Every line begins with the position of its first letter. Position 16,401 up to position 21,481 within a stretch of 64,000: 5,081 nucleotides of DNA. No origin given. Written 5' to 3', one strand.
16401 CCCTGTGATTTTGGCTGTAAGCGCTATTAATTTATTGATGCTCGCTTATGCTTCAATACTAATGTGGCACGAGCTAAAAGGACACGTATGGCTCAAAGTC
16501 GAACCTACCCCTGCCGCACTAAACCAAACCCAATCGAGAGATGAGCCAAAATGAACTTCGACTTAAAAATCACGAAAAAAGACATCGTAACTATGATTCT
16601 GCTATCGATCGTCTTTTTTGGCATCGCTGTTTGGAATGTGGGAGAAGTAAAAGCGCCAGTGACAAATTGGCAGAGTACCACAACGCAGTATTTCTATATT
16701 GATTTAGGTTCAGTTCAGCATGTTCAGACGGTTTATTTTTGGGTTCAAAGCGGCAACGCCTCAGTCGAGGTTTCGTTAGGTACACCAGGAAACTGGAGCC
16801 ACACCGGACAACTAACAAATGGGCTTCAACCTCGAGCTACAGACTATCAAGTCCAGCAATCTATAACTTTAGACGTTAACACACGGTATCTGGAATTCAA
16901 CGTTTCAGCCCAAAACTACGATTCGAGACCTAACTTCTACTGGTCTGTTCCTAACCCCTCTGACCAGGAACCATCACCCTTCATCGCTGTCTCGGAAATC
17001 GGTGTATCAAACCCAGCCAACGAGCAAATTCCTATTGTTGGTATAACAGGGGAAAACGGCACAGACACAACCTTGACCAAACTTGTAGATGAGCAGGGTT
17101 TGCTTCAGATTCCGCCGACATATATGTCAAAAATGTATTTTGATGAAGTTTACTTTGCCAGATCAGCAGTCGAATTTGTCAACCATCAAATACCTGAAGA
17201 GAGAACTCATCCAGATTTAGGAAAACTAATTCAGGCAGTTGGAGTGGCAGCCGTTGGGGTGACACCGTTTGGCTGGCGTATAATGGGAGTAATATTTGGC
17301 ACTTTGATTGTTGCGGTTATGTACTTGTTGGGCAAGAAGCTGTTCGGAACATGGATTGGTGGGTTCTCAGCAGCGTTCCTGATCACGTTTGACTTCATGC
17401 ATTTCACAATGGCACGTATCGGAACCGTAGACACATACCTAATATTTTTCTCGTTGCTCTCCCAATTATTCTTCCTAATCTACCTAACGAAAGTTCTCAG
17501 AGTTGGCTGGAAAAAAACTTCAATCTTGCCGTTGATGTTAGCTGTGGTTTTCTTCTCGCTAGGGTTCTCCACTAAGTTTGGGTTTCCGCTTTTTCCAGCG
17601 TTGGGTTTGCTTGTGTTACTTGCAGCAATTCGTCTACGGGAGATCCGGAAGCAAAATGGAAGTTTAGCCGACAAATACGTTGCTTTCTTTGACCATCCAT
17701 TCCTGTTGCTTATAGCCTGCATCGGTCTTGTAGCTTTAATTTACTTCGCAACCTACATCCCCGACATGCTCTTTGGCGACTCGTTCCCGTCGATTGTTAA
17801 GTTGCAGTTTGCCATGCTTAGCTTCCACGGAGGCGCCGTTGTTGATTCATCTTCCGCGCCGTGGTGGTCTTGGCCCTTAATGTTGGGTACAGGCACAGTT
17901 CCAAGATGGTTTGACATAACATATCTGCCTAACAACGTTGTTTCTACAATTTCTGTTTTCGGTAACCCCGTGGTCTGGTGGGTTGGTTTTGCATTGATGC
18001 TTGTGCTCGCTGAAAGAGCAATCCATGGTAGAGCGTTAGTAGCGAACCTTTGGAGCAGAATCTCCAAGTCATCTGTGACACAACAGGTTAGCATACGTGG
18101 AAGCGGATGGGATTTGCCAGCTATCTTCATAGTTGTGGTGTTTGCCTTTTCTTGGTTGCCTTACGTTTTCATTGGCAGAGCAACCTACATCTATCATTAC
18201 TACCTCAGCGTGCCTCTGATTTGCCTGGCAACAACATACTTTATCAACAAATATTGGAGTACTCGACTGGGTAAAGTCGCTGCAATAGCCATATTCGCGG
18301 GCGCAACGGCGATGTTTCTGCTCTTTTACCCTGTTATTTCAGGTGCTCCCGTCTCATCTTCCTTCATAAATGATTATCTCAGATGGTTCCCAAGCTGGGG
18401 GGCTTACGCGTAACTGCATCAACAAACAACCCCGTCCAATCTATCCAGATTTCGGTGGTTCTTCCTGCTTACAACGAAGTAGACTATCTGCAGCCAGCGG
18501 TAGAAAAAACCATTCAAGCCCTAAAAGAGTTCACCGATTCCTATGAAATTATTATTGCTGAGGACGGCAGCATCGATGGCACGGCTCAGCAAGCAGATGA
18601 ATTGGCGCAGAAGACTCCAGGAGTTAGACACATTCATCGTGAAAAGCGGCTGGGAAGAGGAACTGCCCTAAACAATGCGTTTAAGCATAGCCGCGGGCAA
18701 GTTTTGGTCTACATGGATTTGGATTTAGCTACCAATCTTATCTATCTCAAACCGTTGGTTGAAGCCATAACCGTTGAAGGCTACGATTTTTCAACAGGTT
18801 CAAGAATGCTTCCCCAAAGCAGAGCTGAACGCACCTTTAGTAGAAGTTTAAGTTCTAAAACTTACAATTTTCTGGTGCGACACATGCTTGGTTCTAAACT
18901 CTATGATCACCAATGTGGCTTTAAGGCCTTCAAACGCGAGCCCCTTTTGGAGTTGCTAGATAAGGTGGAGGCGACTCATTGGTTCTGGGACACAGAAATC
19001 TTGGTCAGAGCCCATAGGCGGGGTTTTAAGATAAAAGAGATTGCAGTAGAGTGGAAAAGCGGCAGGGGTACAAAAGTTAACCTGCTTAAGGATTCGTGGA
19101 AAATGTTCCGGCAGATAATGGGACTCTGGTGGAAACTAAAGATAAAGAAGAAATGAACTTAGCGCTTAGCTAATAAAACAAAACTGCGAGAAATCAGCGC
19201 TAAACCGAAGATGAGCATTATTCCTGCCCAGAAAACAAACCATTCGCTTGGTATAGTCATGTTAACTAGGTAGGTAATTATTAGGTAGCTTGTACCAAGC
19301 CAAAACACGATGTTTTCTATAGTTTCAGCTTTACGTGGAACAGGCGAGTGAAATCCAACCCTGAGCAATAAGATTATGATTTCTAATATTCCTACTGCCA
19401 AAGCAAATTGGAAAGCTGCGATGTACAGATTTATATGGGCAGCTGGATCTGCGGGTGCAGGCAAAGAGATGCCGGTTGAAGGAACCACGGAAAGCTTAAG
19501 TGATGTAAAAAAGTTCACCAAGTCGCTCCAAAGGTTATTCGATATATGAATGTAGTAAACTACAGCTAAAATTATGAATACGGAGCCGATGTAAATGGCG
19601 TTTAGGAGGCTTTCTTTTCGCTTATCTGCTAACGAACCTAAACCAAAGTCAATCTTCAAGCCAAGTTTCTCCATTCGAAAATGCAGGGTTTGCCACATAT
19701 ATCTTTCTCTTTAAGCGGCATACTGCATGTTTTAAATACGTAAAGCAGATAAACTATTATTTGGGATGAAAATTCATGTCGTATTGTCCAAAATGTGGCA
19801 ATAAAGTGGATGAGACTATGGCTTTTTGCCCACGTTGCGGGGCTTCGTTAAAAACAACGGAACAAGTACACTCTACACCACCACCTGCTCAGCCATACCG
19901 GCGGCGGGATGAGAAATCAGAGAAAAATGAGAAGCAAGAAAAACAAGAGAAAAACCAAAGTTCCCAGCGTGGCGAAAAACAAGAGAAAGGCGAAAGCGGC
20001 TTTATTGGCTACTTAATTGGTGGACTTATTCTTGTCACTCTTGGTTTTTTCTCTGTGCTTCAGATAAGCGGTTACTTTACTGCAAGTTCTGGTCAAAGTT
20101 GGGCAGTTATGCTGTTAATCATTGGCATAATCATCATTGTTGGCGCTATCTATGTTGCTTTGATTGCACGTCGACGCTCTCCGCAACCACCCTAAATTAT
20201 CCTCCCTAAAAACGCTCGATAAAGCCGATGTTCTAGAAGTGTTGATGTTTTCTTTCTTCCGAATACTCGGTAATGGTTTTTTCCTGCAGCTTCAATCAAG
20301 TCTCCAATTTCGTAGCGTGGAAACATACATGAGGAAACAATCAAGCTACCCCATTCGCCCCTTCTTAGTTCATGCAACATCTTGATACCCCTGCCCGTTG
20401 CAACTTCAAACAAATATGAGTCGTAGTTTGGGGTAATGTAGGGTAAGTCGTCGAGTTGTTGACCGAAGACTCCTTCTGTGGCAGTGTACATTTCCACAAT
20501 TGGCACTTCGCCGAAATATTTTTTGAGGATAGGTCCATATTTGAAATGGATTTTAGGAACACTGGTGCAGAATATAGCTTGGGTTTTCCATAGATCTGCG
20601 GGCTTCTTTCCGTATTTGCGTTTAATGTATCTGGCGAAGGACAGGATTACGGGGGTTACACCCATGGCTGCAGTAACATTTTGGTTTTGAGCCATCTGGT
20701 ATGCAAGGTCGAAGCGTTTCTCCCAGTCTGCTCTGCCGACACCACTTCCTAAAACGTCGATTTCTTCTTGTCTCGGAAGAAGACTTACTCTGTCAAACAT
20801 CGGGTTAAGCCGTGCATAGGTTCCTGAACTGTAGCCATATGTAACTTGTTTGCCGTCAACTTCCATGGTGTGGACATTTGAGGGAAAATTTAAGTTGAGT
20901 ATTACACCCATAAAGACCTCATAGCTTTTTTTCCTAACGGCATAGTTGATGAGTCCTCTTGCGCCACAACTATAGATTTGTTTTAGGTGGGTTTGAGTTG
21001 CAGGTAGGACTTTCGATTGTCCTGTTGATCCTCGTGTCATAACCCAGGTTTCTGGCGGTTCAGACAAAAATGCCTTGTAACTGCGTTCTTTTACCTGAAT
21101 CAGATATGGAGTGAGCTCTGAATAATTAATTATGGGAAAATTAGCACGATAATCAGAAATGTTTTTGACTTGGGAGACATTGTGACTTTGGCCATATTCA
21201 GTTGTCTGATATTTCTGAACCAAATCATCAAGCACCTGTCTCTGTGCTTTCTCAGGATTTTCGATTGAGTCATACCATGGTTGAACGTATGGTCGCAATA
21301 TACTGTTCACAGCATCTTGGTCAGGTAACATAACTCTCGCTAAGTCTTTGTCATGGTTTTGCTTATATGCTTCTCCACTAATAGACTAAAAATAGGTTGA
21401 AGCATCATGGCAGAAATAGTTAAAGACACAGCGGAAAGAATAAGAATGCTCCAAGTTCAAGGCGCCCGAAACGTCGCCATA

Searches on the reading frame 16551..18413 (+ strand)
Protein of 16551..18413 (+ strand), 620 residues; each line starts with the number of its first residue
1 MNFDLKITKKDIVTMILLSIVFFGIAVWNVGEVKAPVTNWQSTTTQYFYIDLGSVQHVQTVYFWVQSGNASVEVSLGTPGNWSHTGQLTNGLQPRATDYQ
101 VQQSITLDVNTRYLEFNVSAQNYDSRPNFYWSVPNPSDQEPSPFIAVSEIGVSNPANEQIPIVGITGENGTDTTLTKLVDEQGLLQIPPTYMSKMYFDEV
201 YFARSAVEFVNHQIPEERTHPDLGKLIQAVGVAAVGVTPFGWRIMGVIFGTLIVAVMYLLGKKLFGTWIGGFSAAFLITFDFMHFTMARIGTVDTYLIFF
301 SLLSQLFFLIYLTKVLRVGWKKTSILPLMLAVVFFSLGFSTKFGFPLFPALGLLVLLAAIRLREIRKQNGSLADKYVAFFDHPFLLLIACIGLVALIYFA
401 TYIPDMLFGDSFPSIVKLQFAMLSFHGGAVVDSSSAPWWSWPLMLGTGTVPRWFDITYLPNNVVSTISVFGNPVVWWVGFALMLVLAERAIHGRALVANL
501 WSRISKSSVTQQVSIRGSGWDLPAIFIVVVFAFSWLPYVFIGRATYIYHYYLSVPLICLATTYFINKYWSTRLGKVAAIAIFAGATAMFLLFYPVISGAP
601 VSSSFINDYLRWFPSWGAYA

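Call 94: search_protein_families(library=pfam, max_evalue=1e-8, proteins=[window:16551-18413:+])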
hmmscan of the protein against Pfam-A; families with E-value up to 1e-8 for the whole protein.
window:16551-18413:+ (620 aa): 3 families
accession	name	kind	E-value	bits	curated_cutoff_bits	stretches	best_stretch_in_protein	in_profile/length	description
PF16192.10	PMT_4TMC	-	1.2e-18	67.7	32.4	1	414-616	4-202/202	C-terminal four TMM region of protein-O-mannosyltransferase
PF02366.24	PMT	-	1.2e-09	38.5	22.7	1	237-404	80-239/245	Dolichyl-phosphate-mannose-protein mannosyltransferase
PF13231.12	PMT_2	-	4.7e-09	37.1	26.1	1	220-361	2-134/160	Dolichyl-phosphate-mannose-protein mannosyltransferase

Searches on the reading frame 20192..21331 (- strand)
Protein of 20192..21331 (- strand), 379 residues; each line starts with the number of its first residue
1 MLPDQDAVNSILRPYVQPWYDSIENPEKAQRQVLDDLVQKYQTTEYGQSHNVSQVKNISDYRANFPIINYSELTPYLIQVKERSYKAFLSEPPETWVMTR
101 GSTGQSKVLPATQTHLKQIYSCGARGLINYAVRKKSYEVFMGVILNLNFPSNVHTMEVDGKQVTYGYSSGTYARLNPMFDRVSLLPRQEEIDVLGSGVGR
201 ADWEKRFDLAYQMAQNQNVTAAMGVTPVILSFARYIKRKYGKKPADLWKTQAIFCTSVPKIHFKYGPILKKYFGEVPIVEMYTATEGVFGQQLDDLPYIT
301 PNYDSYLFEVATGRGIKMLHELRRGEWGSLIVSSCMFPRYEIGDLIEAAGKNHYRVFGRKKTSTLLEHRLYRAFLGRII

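Call 94: search_protein_families(library=pfam, max_evalue=1e-8, proteins=[window:20192-21331:-])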
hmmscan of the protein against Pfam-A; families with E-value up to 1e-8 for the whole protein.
window:20192-21331:- (379 aa): 1 family
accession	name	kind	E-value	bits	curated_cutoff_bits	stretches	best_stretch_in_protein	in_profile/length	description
PF03321.19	GH3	-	2.7e-22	79.8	23.6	1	22-157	8-142/304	GH3 family N-terminal domain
